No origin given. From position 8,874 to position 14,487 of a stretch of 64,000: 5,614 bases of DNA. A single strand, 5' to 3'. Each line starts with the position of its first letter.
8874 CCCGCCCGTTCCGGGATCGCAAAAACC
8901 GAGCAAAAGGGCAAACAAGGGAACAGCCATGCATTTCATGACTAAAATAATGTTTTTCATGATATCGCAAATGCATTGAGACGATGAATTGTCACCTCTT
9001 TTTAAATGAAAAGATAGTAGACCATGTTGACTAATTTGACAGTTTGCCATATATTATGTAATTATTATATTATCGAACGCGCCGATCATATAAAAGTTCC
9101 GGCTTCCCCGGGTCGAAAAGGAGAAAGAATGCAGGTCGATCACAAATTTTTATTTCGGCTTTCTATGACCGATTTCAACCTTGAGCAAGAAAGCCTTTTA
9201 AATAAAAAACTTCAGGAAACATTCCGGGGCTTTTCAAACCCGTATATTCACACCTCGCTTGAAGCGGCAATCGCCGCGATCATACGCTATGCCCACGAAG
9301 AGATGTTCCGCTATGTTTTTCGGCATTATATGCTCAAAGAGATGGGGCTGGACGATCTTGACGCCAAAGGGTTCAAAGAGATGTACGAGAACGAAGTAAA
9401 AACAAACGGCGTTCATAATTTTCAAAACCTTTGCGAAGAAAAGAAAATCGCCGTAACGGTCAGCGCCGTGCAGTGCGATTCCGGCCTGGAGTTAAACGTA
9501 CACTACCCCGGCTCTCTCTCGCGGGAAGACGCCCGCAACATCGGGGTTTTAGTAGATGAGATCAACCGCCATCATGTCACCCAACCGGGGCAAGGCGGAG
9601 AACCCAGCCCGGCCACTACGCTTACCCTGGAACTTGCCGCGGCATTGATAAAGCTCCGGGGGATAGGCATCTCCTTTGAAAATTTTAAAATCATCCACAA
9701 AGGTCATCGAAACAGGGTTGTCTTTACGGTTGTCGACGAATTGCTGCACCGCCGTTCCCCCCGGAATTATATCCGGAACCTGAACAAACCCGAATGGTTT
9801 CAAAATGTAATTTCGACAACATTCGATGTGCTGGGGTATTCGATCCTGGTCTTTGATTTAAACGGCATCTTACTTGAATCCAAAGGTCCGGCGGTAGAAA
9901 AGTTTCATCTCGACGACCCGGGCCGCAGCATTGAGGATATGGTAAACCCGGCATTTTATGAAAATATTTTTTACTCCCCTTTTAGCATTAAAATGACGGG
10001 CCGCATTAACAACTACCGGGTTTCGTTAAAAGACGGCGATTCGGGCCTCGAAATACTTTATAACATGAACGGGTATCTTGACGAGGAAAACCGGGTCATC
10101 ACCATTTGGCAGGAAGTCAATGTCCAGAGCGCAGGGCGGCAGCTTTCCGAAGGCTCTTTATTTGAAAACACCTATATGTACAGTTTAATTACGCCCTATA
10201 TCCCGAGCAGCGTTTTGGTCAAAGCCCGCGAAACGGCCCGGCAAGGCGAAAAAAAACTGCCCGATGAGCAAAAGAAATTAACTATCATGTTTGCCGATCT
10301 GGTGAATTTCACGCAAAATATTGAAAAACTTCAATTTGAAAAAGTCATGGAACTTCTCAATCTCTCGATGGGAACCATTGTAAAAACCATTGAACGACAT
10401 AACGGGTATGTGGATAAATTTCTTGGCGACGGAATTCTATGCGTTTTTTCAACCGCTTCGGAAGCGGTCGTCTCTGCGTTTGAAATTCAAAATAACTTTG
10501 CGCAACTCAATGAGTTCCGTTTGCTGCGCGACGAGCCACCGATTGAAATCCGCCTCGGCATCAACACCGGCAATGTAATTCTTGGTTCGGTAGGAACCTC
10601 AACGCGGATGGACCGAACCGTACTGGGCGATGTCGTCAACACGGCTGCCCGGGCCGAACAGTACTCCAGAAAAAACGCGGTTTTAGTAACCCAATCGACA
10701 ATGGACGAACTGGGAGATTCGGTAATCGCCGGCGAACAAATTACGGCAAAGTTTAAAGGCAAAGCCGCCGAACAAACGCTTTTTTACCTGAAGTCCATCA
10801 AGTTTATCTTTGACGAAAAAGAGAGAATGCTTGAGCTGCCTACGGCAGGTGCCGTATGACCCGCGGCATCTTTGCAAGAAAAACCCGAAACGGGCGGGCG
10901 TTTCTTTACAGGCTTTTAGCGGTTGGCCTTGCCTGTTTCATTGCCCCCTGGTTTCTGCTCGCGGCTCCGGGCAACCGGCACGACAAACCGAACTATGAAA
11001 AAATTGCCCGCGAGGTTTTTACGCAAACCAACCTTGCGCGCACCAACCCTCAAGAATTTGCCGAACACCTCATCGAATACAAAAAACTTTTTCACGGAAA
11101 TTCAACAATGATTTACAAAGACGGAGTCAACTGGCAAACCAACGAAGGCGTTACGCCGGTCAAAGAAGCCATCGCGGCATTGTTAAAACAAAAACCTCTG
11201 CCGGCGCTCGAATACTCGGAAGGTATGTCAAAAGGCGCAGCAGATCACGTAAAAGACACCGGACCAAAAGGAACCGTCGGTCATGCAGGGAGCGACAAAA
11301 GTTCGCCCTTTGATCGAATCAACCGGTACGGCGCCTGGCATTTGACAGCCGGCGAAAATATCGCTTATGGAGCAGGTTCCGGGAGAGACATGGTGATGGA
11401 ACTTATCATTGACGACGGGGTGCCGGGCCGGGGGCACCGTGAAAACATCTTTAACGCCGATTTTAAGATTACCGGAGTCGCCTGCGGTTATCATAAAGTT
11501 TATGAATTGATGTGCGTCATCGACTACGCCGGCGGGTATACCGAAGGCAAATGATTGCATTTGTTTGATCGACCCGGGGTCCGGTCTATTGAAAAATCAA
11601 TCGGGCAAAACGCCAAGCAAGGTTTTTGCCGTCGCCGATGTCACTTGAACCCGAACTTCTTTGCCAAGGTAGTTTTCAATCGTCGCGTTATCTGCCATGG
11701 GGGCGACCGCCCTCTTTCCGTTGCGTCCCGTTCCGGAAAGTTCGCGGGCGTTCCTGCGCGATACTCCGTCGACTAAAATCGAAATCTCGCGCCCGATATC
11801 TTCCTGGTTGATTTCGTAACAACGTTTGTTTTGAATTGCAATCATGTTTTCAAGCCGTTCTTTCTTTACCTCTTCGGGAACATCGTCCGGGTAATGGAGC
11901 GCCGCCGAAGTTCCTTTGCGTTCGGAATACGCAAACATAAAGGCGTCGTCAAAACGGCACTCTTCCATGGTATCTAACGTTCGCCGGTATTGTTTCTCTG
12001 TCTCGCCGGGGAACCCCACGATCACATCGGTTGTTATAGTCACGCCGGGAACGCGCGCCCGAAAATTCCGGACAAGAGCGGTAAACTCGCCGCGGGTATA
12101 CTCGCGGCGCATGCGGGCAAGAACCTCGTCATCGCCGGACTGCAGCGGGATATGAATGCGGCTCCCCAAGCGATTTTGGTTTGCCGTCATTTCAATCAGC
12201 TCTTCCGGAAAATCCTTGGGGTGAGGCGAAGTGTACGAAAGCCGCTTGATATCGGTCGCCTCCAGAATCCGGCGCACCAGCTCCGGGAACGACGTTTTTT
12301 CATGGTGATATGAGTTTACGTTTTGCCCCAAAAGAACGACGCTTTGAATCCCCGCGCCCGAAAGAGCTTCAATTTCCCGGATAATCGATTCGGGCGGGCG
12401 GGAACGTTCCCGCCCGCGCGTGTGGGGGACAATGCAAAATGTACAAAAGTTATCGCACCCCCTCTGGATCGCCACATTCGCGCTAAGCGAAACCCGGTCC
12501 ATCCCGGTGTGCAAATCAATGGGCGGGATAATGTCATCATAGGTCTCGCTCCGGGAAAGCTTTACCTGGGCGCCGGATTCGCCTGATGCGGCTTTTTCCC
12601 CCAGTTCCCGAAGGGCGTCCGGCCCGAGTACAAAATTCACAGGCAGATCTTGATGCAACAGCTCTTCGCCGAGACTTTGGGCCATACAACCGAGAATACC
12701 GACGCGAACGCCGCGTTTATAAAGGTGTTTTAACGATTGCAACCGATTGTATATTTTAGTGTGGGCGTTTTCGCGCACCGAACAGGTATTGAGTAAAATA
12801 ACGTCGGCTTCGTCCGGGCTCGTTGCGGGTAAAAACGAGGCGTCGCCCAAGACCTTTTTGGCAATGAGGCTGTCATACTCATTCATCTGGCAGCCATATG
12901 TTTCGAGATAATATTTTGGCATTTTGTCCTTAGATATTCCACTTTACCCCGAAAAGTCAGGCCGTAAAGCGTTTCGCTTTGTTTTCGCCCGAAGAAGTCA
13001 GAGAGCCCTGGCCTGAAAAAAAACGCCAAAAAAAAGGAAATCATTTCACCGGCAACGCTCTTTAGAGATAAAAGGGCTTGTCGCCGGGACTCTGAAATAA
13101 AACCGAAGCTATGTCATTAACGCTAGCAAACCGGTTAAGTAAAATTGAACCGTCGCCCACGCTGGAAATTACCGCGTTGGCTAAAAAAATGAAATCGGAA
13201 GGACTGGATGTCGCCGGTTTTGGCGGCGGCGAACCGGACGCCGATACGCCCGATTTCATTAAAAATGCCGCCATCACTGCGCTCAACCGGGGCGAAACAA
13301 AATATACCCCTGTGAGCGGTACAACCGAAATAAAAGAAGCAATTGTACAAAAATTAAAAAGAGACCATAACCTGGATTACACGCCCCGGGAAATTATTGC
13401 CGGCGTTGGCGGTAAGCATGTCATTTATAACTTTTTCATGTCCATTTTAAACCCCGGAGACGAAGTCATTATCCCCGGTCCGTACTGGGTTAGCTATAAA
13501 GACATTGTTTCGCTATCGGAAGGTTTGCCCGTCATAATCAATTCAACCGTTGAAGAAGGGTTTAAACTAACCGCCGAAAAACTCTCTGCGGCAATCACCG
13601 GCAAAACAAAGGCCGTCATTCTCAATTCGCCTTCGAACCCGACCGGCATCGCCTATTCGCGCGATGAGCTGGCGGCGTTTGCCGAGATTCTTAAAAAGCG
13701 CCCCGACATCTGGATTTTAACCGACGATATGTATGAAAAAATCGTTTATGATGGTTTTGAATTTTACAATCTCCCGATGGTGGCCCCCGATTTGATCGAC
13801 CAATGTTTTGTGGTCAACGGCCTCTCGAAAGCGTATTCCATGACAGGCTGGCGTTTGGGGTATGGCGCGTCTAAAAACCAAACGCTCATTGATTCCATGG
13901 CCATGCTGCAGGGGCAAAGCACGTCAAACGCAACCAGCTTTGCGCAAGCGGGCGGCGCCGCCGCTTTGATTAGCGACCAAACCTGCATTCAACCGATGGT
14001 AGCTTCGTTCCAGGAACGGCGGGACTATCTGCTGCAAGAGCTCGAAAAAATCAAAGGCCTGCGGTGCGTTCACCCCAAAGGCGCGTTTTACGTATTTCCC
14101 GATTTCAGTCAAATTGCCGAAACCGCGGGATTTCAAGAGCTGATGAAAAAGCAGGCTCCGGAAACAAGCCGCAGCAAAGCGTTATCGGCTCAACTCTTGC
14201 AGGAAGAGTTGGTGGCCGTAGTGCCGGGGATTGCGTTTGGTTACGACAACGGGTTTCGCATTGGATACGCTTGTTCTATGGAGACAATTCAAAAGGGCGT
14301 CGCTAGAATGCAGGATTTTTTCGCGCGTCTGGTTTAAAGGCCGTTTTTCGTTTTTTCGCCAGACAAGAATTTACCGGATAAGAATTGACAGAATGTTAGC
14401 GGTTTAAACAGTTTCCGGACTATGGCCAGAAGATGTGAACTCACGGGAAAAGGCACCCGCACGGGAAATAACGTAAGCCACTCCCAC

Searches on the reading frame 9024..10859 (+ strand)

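Call 106: search_protein_families(library=pfam, proteins=[window:9024-10859:+], max_evalue=0.00001)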
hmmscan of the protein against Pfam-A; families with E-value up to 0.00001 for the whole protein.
window:9024-10859:+ (611 aa): 1 family
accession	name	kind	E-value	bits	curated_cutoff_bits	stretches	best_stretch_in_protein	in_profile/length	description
PF00211.25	Guanylate_cyc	-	1e-19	71.3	21.9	1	416-582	6-175/183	Adenylate and Guanylate cyclase catalytic domain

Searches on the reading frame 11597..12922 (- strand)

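Call 106: search_protein_families(library=pfam, proteins=[window:11597-12922:-], max_evalue=0.00001)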
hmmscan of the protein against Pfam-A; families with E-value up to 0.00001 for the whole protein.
window:11597-12922:- (441 aa): 2 families
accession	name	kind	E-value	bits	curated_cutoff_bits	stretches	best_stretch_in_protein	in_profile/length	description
PF04055.27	Radical_SAM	-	1.2e-27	97.5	29.5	1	152-317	3-164/166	Radical SAM superfamily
PF00919.26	UPF0004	-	2.7e-26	91.9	27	1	3-100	1-98/98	Uncharacterized protein family UPF0004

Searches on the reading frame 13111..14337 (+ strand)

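Call 106: search_protein_families(library=pfam, proteins=[window:13111-14337:+], max_evalue=0.00001)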
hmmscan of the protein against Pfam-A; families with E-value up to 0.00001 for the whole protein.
window:13111-14337:+ (408 aa): 1 family
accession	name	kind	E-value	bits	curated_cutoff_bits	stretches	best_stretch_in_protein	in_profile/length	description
PF00155.27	Aminotran_1_2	-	1.2e-72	245.6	19.7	1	34-399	3-360/361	Aminotransferase class I and II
